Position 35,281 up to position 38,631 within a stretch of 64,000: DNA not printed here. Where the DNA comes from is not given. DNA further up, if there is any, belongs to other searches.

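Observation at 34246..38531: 1016-aa N6-adenine methyltransferase-SNF2 helicase fusion flanked by an XRE repressor / ImmA protease pair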

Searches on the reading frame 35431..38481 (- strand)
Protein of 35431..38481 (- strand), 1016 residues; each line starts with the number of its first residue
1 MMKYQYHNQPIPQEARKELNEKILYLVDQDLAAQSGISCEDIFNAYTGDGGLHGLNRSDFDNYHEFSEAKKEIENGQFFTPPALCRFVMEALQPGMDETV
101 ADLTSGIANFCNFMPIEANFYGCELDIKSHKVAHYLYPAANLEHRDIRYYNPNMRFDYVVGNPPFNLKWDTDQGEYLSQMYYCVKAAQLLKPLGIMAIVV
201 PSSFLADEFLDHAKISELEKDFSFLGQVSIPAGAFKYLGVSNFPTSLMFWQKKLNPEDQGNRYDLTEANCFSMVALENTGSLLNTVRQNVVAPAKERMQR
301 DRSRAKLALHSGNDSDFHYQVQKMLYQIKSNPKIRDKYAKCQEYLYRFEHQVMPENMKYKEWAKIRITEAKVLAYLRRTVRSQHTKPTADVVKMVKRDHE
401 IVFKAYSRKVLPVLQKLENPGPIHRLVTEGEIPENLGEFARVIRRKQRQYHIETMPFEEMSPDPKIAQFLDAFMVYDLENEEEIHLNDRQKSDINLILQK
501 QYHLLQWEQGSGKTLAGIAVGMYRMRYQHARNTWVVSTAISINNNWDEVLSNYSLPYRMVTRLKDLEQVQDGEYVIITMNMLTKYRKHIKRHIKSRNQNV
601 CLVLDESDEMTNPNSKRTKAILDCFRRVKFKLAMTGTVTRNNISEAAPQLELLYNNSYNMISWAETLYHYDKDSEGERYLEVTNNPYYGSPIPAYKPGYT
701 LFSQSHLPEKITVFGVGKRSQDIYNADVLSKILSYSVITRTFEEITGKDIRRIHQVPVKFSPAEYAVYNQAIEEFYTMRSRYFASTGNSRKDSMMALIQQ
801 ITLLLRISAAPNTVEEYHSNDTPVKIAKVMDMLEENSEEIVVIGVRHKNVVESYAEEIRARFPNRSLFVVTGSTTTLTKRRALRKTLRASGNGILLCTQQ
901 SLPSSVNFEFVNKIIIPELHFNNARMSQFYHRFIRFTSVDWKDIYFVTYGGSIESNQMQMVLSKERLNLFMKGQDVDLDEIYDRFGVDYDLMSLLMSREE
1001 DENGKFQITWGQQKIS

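Call 3: search_protein_families(library=pfam, proteins=[window:35431-38481:-], max_evalue=0.01)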
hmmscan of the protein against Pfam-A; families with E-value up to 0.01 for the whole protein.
window:35431-38481:- (1016 aa): 8 families
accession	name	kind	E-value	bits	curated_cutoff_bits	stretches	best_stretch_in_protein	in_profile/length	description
PF00176.29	SNF2-rel_dom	-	4.5e-11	42.8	24.9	1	503-811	20-288/290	SNF2-related domain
PF04851.21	ResIII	-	7.2e-10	39.5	22.5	1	485-639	3-163/164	Type III restriction enzyme, res subunit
PF00270.35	DEAD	-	2.5e-08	34.3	26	1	489-642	3-163/167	DEAD/DEAH box helicase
PF02384.22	N6_Mtase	-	5.9e-07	29.6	20.4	1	71-173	21-143/311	N-6 DNA Methylase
PF07669.17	Eco57I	-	6.9e-06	26.7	25.3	1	151-206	70-140/171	Eco57I restriction-modification methylase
PF18766.7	SWI2_SNF2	-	0.00018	21.7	26.7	0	508-637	26-154/221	SWI2/SNF2 ATPase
PF05175.20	MTS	-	0.00055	20.1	23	1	87-209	22-149/170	Methyltransferase small domain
PF00271.37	Helicase_C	-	0.0016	19.1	23.5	1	825-935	2-108/110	Helicase conserved C-terminal domain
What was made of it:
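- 37708..38256 (-): EcoKI/TaqI-like gamma-class N6-adenine methyltransferase domain (aa 76-258; FFTPP, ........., NPPF). Pfam N6_Mtase/Eco57I (call 3).
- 35434..37041 (-): SNF2/SWI2 ATPase, two RecA lobes with inserts, plus a short C-terminal tail (aa 481-1016). Pfam SNF2-rel_dom, ResIII and Helicase_C (call 3).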

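Call 4: search_protein_families(library=phrogs, proteins=[window:35431-38481:-], max_evalue=0.001)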
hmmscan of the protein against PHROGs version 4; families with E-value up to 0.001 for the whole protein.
window:35431-38481:- (1016 aa): 13 families
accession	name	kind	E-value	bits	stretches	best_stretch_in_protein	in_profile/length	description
phrog_24008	-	DNA, RNA and nucleotide metabolism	0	1187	1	2-1015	1-1005/1006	helicase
phrog_62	-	DNA, RNA and nucleotide metabolism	1.5e-35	123.1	1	439-985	680-1146/1881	DNA helicase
phrog_9133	-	unknown function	4.8e-21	75.3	1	73-253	732-905/1259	-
phrog_1685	-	unknown function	1.4e-17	63.3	1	14-239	45-267/2278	-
phrog_11801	-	other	3.5e-13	48.6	1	10-237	89-317/2269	DNA methyltransferase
phrog_3820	-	other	7.1e-13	49.2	1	61-176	35-151/255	DNA methyltransferase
phrog_10089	-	moron, auxiliary metabolic gene and host takeover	1.1e-12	46.5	1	106-258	1696-1856/4647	DarB-like antirestriction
phrog_6380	-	other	5e-08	33.3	1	69-177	14-148/382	DNA methyltransferase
phrog_2713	-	unknown function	1.3e-07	32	1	71-208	187-356/520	-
phrog_37568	-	unknown function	4.1e-06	25.3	1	111-252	1195-1339/1780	-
phrog_29705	-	unknown function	1.3e-05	24.5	1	41-243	56-266/780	-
phrog_3689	-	other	3.4e-05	24.1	1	149-205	61-120/348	DNA methyltransferase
phrog_5172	-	unknown function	0.00088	19.1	0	71-235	16-161/377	-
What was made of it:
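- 35431..38481 (-): Gene for the 1016-aa (probably 1015-aa) LPD36-like + N6-adenine MTase + SNF2 ATPase protein, called MTH in this report. Pfam and PHROG 24008, full length, 1187 bits (calls 3, 4).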

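Call 6: search_dna_similar(query=window:35431-38481:-, collection=phages, mode=protein, max_rows=40)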
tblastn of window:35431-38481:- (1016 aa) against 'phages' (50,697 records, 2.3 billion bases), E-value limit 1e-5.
Records with a match: 111; places in all: 111; records where one place covers at least 80% of the query: 10.
Best place of each record, by identity: <60% 111.
By first word of the organism name: Bacteriophage 25; Ralstonia 21; Escherichia 11; Burkholderia 10; Tenacibaculum 5; Klebsiella 5; Erwinia 5; Bacillus 4; Streptococcus 3; Pseudomonas 3; and 11 more.
By host as written in the record: - 31; Escherichia coli 6; Ralstonia pseudosolanacearum I-31 (MT043) 5; Burkholderia cenocepacia 4; Ralstonia pseudosolanacearum I-33 (MT061) 4; Tenacibaculum maritimum 3; Klebsiella pneumoniae NI9 3; Bacillus subtilis 3; and 34 more.
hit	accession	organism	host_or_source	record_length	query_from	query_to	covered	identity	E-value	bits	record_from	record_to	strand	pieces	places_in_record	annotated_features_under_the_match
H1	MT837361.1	Bacteriophage sp.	human fecal samples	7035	1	1016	100%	56.9%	0e+0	1182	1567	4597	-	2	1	record has no annotation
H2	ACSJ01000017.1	Clostridium phage D-1873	Clostridium botulinum D str. 1873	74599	1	1016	100%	41.1%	0e+0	796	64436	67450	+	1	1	putative helicase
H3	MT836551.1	Bacteriophage sp.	human fecal samples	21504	9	1015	99%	38.6%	0e+0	702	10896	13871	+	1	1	record has no annotation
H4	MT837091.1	Bacteriophage sp.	human fecal samples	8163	9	1015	99%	38.3%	0e+0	679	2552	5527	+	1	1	record has no annotation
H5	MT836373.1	Bacteriophage sp.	human fecal samples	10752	9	1015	99%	38.0%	0e+0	675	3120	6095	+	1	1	record has no annotation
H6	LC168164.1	Tenacibaculum phage pT24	Tenacibaculum sp.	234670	2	1013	100%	36.7%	0e+0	665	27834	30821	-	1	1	helicase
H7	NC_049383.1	Tenacibaculum phage pT24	Tenacibaculum sp.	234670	2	1013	100%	36.7%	0e+0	665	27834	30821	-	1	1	helicase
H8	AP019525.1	Tenacibaculum phage PTm5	Tenacibaculum maritimum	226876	1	1013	100%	35.1%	7e-170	645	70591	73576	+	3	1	helicase | N-6 DNA methylase | hypothetical protein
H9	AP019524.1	Tenacibaculum phage PTm1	Tenacibaculum maritimum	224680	1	1013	100%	35.1%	7e-170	645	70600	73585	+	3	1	helicase | N-6 DNA methylase | hypothetical protein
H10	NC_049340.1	Tenacibaculum phage PTm1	Tenacibaculum maritimum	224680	1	1013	100%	35.1%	7e-170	645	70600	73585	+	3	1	helicase (x3)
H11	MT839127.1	Bacteriophage sp.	human fecal samples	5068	525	1016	42%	41.4%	9e-54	347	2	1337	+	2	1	record has no annotation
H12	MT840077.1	Bacteriophage sp.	human fecal samples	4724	57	565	50%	34.5%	2e-83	302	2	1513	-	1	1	record has no annotation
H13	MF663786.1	Bordetella phage vB_BbrM_PHB04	Bordetella bronchiseptica 4715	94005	11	255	24%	27.0%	3e-9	68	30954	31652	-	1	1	N-6 DNA methylase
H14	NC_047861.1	Bordetella phage vB_BbrM_PHB04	Bordetella bronchiseptica 4715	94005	11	255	24%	27.0%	3e-9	68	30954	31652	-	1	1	DNA methyltransferase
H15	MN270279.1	Streptococcus phage phi-SsuZKB4_rum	Streptococcus suis ZKB4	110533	34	257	22%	26.7%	7e-12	76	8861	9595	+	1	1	SNF2 family protein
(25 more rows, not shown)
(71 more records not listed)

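Call 9: search_solved_structures(query=window:35431-38481:-, max_evalue=0.01, show_alignments=2)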
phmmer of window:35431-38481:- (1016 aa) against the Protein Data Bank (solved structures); distinct sequences matched with E-value up to 0.01: 10.
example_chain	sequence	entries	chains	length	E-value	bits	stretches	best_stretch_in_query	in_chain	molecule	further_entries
5hzr_A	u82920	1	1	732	2.1e-07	32.4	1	504-660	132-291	SNF2-family ATP dependent chromatin remodeling factor like protein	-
1z63_A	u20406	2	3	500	4.5e-06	28.1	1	508-645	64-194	Helicase of the snf2/rad54 family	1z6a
6iy2_O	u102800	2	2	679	2.9e-05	25.3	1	504-662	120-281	Transcription regulatory protein SNF2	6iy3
5x0x_O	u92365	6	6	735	3.4e-05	25.1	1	504-662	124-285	Transcription regulatory protein SNF2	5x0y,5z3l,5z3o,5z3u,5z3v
9ayq_A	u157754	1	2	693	0.0012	20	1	504-669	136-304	Probable global transcription activator SNF2L2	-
6eg2_A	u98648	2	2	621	0.0013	19.9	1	504-668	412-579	Maltose/maltodextrin-binding periplasmic protein,Probable global transcription activator S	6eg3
6ne3_W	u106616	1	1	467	0.0016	19.6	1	504-661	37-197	SWI/SNF-related matrix-associated actin-dependent regulator of chromatin subfamily A membe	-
7otq_K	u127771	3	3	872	0.0021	19.2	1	484-670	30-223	Chromodomain-helicase-DNA-binding protein 1-like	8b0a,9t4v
7epu_B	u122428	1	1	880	0.0021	19.2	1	484-670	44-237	Chromodomain-helicase-DNA-binding protein 1-like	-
7enn_K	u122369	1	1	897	0.0022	19.2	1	484-670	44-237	Chromodomain-helicase-DNA-binding protein 1-like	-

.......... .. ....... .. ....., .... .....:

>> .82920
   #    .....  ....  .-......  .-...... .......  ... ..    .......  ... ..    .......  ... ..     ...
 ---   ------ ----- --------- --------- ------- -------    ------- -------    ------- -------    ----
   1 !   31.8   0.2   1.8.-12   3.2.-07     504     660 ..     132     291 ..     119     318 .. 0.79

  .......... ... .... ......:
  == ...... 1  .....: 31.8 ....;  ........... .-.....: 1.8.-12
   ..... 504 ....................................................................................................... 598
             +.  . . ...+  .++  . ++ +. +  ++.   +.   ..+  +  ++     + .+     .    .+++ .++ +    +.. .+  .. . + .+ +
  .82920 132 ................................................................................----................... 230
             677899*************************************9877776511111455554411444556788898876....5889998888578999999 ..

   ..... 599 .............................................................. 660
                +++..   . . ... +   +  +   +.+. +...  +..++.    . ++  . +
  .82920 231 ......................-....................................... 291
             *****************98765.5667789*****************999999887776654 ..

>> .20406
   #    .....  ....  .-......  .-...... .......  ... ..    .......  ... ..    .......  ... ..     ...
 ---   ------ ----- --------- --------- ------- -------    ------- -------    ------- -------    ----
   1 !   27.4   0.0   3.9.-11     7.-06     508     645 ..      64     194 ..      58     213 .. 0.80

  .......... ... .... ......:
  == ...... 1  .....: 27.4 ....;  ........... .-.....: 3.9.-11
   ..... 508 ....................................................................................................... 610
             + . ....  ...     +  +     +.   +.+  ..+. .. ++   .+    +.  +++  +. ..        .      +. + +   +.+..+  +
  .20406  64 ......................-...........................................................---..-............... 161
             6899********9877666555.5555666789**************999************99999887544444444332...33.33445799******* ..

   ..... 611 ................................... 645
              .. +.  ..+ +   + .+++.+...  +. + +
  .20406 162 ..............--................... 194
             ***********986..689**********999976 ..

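Call 10: search_protein_families(library=padloc, proteins=[window:35431-38481:-], max_evalue=0.01)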
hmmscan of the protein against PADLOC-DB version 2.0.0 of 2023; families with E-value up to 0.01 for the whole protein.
window:35431-38481:- (1016 aa): 15 families
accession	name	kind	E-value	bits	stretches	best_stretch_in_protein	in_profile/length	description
PDLC04134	mad2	-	3.4e-12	43.9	1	63-237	258-433/492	mads_2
PDLC03021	MTase_I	-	3e-11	40.8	2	70-110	158-198/491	Type I methyltransferase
PDLC03258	MTase_II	-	6.8e-08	30.1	1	69-210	16-165/366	Type II methyltransferase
PDLC03026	MTase_I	-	3.5e-07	27.7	1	73-110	140-177/487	Type I methyltransferase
PDLC03025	MTase_I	-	4e-07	27.1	0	145-253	258-372/569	Type I methyltransferase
PDLC03318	MTase_II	-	5.3e-07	26.3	1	183-258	556-630/723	Type II methyltransferase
PDLC03293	MTase_II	-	4.9e-06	23.6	1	74-166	15-107/427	Type II methyltransferase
PDLC03338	MTase_II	-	9.6e-06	22.6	1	155-210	245-310/604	Type II methyltransferase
PDLC03018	MTase_I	-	2.9e-05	20.7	0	157-258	510-608/749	Type I methyltransferase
PDLC03267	MTase_II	-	4.9e-05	20.4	1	75-165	13-116/539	Type II methyltransferase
PDLC02849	DpdE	-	9.7e-05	18.7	1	509-647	428-560/857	DpdE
PDLC03719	oMTase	-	0.00019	18.6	1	70-212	20-177/387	orphan methyltransferase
PDLC03218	MTase_II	-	0.001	15.8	0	164-258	396-486/532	Type II methyltransferase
PDLC02852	DpdE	-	0.0021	14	1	489-646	469-624/905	DpdE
PDLC03311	MTase_II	-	0.005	13.6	0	70-170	11-116/464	Type II methyltransferase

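Call 11: search_protein_families(library=ncbifam, proteins=[window:35431-38481:-], max_evalue=0.01)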
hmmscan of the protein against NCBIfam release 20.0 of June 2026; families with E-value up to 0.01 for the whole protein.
window:35431-38481:- (1016 aa): 2 families
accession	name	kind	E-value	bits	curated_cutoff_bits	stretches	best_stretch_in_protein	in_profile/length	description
NF047738.1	antiphage_MADS2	equivalog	1.2e-07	30.5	720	1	63-110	298-345/654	methylation-associated defense system DNA methyltransferase MAD2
NF058637.1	helic_SCO1167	equivalog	7.4e-07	27.6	1200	1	509-645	497-629/932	SCO1167/SCO6262 family helicase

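Call 12: find_homologous_proteins(query=window:35431-38481:-, max_evalue=0.00001)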
Query window:35431-38481:- (1016 aa): 1338 proteins with E <= 0.00001 among 7791 candidates; the best 120 are listed.
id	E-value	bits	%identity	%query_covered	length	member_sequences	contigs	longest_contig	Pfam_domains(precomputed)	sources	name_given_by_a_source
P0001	0.0e+0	2330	100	100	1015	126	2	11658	PF00270.36,PF00176.30,PF02384.23,PF07669.18,PF04851.22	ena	-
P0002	0.0e+0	2055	87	100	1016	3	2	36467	PF00270.36,PF00176.30,PF02384.23,PF07669.18,PF04851.22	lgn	-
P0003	0.0e+0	2049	86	100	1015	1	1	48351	PF00270.36,PF00176.30,PF02384.23,PF07669.18,PF04851.22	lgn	-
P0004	0.0e+0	2048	86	100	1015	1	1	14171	PF00270.36,PF02384.23,PF07669.18,PF04851.22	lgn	-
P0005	0.0e+0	2046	86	100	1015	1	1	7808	PF00270.36,PF02384.23,PF07669.18,PF04851.22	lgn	-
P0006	0.0e+0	2043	86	100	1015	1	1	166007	PF00270.36,PF02384.23,PF07669.18,PF04851.22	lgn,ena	-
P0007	0.0e+0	2006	85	100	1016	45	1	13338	PF00270.36,PF00176.30,PF02384.23,PF07669.18,PF04851.22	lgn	-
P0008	0.0e+0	1732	74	100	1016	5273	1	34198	PF02384.23,PF04851.22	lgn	-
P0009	0.0e+0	1720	71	100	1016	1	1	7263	PF00176.30,PF02384.23,PF07669.18,PF04851.22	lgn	-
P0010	0.0e+0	1719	72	100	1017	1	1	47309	PF00176.30,PF02384.23,PF04851.22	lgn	-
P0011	0.0e+0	1705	71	100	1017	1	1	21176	PF00176.30,PF02384.23,PF04851.22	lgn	-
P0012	0.0e+0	1704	72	100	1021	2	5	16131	PF02384.23,PF04851.22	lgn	-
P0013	0.0e+0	1702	71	100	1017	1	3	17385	PF00270.36,PF00176.30,PF02384.23,PF04851.22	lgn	-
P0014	0.0e+0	1702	73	100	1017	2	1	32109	PF02384.23,PF04851.22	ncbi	-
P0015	0.0e+0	1701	72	100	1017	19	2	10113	PF00270.36,PF00176.30,PF02384.23,PF07669.18,PF04851.22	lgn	-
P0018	0.0e+0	1693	72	100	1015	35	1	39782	PF00176.30,PF02384.23,PF07669.18,PF04851.22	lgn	-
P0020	0.0e+0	1688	72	100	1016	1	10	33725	PF00270.36,PF00176.30,PF02384.23,PF04851.22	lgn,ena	-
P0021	0.0e+0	1687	72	100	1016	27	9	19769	PF00270.36,PF00176.30,PF02384.23,PF04851.22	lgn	-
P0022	0.0e+0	1686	72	100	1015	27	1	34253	PF05175.21,PF00176.30,PF02384.23,PF07669.18,PF04851.22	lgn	-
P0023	0.0e+0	1683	71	100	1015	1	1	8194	PF00176.30,PF02384.23,PF07669.18,PF04851.22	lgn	-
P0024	0.0e+0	1682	72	100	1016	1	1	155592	PF00270.36,PF00176.30,PF02384.23,PF04851.22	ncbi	-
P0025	0.0e+0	1681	71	100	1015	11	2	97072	PF00176.30,PF02384.23,PF07669.18,PF04851.22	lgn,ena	-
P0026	0.0e+0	1678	71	100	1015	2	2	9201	PF02384.23,PF07669.18,PF04851.22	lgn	-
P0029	0.0e+0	1675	71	100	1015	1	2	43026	PF00270.36,PF02384.23,PF07669.18,PF04851.22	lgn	-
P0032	0.0e+0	1674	70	100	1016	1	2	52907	PF00270.36,PF00176.30,PF02384.23,PF07669.18,PF04851.22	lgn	-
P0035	0.0e+0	1670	71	100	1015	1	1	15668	PF00270.36,PF07669.18,PF04851.22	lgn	-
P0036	0.0e+0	1670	71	100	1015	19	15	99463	PF02384.23,PF04851.22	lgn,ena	-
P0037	0.0e+0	1668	70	100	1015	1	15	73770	PF05175.21,PF00270.36,PF00176.30,PF02384.23,PF04851.22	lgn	-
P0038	0.0e+0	1668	70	100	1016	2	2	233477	PF00270.36,PF00176.30,PF02384.23,PF04851.22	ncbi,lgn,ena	-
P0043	0.0e+0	1660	70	100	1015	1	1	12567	PF02384.23,PF07669.18,PF04851.22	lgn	-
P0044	0.0e+0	1659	70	100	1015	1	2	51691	PF02384.23,PF07669.18,PF04851.22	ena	-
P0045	0.0e+0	1659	70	100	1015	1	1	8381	PF02384.23,PF07669.18,PF04851.22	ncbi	-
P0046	0.0e+0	1658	70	100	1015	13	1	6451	PF02384.23,PF07669.18,PF04851.22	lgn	-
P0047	0.0e+0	1658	71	100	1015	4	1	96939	PF00270.36,PF00176.30,PF02384.23,PF04851.22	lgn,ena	-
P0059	0.0e+0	1640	70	100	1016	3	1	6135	PF00270.36,PF00176.30,PF02384.23,PF04851.22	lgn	-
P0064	0.0e+0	1606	68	100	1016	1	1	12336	PF00270.36,PF00176.30,PF02384.23,PF04851.22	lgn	-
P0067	0.0e+0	1597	67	100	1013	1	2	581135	PF05175.21,PF00270.36,PF00176.30,PF02384.23,PF07669.18,PF04851.22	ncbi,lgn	-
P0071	0.0e+0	1516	65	100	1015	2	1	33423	PF00270.36,PF02384.23,PF07669.18,PF04851.22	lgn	-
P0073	0.0e+0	1489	63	100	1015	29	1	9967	PF05175.21,PF00270.36,PF00176.30,PF02384.23,PF04851.22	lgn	-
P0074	0.0e+0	1450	63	100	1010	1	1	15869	PF00270.36,PF00176.30,PF02384.23,PF04851.22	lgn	-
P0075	0.0e+0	1439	63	100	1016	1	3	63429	PF00270.36,PF00176.30,PF02384.23,PF04851.22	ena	-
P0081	0.0e+0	1412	63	100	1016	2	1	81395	PF05175.21,PF00176.30,PF02384.23,PF04851.22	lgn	-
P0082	0.0e+0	1409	63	100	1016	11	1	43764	PF05175.21,PF00270.36,PF00176.30,PF02384.23,PF04851.22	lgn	-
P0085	0.0e+0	1399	61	100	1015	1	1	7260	PF05175.21,PF00270.36,PF00176.30,PF02384.23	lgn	-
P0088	0.0e+0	1398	62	100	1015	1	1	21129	PF00270.36,PF00176.30,PF02384.23,PF04851.22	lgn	-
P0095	0.0e+0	1384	62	100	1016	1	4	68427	PF05175.21,PF00176.30,PF02384.23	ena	-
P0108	0.0e+0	1369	61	100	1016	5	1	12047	PF00270.36,PF00176.30,PF02384.23,PF04851.22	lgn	-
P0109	0.0e+0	1369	60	100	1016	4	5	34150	PF00270.36,PF00176.30,PF02384.23,PF04851.22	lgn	-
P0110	0.0e+0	1369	60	100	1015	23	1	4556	PF00270.36,PF00176.30,PF02384.23,PF04851.22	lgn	-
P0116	0.0e+0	1364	60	100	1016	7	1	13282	PF00270.36,PF00176.30,PF02384.23,PF07669.18,PF04851.22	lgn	-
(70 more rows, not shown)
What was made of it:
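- Checked: The second ATG is the likelier start, because the database twin P0001 has 1015 aa (call 12).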
